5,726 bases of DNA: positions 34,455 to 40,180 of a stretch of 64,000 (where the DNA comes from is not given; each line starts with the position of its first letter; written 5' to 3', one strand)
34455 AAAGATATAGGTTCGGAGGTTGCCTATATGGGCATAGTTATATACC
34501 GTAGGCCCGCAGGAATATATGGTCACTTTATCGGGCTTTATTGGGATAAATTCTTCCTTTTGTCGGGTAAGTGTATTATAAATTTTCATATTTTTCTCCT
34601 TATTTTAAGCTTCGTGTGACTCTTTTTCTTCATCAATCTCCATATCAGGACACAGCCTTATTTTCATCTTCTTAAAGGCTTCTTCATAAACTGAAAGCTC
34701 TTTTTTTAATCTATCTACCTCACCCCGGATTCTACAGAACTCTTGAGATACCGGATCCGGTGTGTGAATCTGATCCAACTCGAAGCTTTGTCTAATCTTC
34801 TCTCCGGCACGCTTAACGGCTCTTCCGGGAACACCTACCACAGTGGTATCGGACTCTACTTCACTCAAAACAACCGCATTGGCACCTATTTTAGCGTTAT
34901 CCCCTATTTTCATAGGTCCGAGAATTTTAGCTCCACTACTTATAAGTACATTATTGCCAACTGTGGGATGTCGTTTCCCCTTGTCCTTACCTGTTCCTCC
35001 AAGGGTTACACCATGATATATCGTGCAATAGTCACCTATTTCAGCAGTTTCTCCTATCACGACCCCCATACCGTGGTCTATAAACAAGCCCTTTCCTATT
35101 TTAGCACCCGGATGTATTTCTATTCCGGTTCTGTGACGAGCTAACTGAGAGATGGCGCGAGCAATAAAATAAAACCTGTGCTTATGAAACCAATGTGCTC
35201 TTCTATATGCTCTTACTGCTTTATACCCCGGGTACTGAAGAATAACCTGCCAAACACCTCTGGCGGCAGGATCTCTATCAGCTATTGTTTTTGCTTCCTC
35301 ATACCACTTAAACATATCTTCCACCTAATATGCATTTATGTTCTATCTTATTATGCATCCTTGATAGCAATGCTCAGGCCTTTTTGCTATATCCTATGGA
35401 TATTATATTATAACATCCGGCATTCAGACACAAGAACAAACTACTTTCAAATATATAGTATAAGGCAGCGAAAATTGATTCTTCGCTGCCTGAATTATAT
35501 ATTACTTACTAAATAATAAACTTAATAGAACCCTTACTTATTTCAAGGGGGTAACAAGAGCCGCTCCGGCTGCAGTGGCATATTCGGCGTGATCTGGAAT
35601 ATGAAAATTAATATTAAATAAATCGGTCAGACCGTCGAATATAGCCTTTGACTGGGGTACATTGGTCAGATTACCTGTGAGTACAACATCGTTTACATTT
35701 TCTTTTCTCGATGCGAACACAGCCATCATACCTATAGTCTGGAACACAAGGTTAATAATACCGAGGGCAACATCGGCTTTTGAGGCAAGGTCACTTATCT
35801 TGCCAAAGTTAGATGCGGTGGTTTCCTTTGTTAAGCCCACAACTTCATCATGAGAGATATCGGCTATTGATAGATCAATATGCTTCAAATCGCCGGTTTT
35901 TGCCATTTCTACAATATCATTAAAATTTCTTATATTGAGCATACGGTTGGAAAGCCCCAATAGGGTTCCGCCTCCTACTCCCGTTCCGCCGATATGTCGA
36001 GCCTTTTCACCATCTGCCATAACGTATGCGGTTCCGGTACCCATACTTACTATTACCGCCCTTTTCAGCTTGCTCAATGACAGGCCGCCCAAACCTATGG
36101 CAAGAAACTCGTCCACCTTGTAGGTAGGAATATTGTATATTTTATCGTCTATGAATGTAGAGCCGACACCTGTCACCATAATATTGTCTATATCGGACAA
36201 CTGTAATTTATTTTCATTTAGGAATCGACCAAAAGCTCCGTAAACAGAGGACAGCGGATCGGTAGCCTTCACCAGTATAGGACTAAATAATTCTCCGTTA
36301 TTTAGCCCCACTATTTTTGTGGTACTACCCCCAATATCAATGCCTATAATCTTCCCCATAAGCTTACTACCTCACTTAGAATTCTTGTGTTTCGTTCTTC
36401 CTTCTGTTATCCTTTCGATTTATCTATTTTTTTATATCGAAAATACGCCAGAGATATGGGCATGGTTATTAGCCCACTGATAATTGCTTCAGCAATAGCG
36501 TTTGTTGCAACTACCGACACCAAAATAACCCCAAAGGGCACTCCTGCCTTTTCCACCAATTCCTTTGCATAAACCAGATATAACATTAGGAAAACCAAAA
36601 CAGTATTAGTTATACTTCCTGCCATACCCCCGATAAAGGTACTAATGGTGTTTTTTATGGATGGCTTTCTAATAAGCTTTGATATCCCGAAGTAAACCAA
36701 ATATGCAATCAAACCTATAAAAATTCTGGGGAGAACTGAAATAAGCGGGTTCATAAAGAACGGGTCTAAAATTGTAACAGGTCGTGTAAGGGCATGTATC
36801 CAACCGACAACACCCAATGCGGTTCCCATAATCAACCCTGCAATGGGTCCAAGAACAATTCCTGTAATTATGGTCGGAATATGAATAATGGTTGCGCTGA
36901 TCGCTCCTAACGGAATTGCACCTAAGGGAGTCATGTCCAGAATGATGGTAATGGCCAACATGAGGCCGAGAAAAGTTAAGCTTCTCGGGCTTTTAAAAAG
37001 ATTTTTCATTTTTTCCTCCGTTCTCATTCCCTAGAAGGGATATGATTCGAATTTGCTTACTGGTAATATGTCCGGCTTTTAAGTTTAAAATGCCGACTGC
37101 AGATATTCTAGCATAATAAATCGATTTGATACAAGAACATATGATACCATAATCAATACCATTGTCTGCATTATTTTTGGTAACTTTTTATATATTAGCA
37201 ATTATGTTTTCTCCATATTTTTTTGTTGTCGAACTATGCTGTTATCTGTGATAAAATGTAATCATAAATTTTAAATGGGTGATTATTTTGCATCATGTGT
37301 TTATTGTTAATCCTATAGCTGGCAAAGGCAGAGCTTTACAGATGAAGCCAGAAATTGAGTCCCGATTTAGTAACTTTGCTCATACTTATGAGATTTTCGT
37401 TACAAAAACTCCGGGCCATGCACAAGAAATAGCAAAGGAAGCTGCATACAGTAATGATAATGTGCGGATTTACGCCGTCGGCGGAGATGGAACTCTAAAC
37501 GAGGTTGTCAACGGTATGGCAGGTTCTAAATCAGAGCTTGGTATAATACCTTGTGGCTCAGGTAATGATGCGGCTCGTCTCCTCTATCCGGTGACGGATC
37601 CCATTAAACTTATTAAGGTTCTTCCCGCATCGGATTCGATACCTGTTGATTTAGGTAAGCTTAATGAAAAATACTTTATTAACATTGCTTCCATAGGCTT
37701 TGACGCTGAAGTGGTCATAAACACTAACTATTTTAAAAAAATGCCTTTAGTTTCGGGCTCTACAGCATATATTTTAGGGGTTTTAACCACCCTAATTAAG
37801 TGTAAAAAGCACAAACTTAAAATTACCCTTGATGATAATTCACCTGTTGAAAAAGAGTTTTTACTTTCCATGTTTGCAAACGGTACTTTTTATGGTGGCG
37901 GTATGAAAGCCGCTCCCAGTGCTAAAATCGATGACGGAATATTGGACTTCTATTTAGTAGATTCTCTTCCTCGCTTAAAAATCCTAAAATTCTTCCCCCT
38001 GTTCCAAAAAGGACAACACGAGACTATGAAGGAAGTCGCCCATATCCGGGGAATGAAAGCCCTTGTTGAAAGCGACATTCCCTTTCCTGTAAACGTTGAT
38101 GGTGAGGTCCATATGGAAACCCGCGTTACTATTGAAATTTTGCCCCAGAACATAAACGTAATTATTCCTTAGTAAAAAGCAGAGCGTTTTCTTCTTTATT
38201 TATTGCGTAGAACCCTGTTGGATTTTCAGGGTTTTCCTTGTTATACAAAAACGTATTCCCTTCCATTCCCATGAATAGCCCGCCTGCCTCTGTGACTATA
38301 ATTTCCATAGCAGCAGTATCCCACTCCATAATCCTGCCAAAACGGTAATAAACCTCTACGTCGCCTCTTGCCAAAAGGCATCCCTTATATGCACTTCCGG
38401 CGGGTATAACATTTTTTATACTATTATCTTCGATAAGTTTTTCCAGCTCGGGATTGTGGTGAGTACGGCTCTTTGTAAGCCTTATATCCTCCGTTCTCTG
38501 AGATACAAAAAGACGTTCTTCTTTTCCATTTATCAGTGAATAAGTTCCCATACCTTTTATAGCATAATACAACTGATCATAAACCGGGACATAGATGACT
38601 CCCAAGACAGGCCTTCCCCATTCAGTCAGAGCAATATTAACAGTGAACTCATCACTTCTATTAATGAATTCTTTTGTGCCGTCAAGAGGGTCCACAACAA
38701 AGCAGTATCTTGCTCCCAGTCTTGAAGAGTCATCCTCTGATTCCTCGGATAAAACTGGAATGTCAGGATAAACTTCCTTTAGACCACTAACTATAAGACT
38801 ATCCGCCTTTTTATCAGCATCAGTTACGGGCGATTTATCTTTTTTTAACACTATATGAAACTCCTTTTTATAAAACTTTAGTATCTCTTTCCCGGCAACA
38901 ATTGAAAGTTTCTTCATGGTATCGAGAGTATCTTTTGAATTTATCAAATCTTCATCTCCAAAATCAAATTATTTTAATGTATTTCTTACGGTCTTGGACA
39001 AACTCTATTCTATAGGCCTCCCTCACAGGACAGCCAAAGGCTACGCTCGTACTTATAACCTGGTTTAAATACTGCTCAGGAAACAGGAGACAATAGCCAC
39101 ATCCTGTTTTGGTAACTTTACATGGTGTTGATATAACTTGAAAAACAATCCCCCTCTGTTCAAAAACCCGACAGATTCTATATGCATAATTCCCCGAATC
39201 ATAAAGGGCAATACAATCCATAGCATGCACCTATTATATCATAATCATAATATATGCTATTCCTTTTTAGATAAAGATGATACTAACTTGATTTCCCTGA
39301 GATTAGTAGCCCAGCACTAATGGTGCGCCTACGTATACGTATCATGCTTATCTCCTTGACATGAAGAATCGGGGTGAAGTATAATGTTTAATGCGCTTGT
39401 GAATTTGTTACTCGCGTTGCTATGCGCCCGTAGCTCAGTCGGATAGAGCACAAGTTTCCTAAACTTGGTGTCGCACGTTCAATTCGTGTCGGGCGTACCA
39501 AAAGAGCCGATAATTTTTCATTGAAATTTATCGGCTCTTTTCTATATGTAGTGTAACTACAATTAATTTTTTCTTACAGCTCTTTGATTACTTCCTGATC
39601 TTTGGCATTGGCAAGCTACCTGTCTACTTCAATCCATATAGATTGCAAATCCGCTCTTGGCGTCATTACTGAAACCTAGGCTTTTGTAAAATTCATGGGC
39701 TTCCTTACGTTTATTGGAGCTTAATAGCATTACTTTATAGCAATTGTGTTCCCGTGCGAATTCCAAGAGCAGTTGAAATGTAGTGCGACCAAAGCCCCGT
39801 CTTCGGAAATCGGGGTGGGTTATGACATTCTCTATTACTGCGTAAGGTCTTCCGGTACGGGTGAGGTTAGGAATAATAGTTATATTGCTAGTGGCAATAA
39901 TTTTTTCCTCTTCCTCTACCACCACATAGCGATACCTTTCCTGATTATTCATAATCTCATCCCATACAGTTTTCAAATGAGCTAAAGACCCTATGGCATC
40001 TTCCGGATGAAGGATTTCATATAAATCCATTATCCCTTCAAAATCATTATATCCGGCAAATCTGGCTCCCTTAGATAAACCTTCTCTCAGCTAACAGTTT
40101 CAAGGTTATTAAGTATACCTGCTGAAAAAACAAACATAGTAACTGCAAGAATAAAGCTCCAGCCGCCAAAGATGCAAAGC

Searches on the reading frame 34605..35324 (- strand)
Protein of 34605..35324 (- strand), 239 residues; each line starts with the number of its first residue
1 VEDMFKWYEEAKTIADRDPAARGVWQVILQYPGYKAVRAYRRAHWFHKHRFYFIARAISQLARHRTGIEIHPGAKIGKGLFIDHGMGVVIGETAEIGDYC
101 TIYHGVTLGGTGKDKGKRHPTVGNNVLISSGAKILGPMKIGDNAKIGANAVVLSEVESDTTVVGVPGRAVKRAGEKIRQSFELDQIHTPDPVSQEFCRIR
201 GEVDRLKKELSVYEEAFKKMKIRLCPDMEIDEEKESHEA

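Call 61: search_protein_families(library=pfam, proteins=[window:34605-35324:-], max_evalue=0.00001)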
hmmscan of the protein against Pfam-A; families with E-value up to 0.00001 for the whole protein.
window:34605-35324:- (239 aa): 1 family
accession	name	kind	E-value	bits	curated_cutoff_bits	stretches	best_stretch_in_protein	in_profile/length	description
PF00132.30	Hexapep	-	1.9e-15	56.3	27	1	119-152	1-34/36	Bacterial transferase hexapeptide (six repeats)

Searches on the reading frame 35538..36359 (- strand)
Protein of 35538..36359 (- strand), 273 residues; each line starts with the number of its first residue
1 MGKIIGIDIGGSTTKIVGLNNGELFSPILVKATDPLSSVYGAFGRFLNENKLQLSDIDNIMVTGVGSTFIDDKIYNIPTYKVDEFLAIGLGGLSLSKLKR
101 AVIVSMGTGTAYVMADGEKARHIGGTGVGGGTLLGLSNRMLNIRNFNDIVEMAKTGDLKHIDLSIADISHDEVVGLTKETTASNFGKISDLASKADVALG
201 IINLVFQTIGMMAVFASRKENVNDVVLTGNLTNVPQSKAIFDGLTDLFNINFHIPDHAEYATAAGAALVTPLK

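Call 61: search_protein_families(library=pfam, proteins=[window:35538-36359:-], max_evalue=0.00001)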
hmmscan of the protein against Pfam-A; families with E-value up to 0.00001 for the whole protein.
window:35538-36359:- (273 aa): 2 families
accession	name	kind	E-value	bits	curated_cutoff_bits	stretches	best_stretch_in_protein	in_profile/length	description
PF03630.20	Fumble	-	2.5e-23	83.2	28.5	1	101-233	149-294/334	Fumble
PF01869.26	BcrAD_BadFG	-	3.2e-10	40.4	31.5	1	5-269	1-270/271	BadF/BadG/BcrA/BcrD ATPase family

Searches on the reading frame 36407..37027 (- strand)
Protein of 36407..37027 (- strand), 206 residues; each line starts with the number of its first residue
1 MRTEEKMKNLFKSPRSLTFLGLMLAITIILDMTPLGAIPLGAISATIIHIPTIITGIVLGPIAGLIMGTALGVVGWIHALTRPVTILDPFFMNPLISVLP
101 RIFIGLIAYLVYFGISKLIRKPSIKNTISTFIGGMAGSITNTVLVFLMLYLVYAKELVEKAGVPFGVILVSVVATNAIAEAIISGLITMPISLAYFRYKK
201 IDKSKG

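Call 62: search_protein_families(library=pfam, proteins=[window:36407-37027:-], max_evalue=0.00001)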
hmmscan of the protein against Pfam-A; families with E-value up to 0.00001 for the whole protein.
window:36407-37027:- (206 aa): 1 family
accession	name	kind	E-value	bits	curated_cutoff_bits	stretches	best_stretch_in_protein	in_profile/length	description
PF12822.12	ECF_trnsprt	-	3.6e-20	73.1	30.7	1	15-191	1-168/169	ECF transporter, substrate-specific component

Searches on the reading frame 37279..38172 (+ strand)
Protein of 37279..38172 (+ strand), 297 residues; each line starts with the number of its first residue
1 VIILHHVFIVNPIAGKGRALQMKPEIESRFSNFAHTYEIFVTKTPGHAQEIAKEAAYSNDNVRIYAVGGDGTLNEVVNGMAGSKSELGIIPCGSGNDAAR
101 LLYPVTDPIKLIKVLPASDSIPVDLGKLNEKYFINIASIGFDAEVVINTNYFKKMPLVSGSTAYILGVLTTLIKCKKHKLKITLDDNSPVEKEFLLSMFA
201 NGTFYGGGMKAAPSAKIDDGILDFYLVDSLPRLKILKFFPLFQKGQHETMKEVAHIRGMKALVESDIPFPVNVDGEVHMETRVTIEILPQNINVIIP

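Call 62: search_protein_families(library=pfam, proteins=[window:37279-38172:+], max_evalue=0.00001)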
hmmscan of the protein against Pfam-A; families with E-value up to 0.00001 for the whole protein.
window:37279-38172:+ (297 aa): 2 families
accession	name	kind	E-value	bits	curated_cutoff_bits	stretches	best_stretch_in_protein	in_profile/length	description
PF00781.29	DAGK_cat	-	1.8e-28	99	23.6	1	7-127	3-124/125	Diacylglycerol kinase catalytic domain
PF19279.4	YegS_C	-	6.8e-28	97.8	27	1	137-295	3-157/158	YegS C-terminal NAD kinase beta sandwich-like domain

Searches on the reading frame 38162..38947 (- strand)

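Call 62: search_protein_families(library=pfam, proteins=[window:38162-38947:-], max_evalue=0.00001)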
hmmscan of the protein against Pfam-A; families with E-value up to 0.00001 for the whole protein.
window:38162-38947:- (261 aa): 1 family
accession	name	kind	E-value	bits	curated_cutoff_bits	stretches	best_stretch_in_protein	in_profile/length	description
PF00459.30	Inositol_P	-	3.6e-54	184.5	27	1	11-243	9-253/271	Inositol monophosphatase family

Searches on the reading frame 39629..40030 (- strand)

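Call 62: search_protein_families(library=pfam, proteins=[window:39629-40030:-], max_evalue=0.00001)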
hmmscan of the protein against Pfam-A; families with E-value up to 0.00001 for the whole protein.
window:39629-40030:- (133 aa): 4 families
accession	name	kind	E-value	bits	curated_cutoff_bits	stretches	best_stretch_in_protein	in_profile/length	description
PF00583.31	Acetyltransf_1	-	1.5e-18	67.6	20.7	1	3-120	4-116/116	Acetyltransferase (GNAT) family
PF13508.13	Acetyltransf_7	-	7.5e-13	49.1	27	1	32-121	2-83/84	Acetyltransferase (GNAT) domain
PF13673.13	Acetyltransf_10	-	3.6e-08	33.9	23.6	1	23-123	22-110/128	Acetyltransferase (GNAT) domain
PF08445.16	FR47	-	4.5e-07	30.2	22.1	1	61-125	19-82/86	FR47-like protein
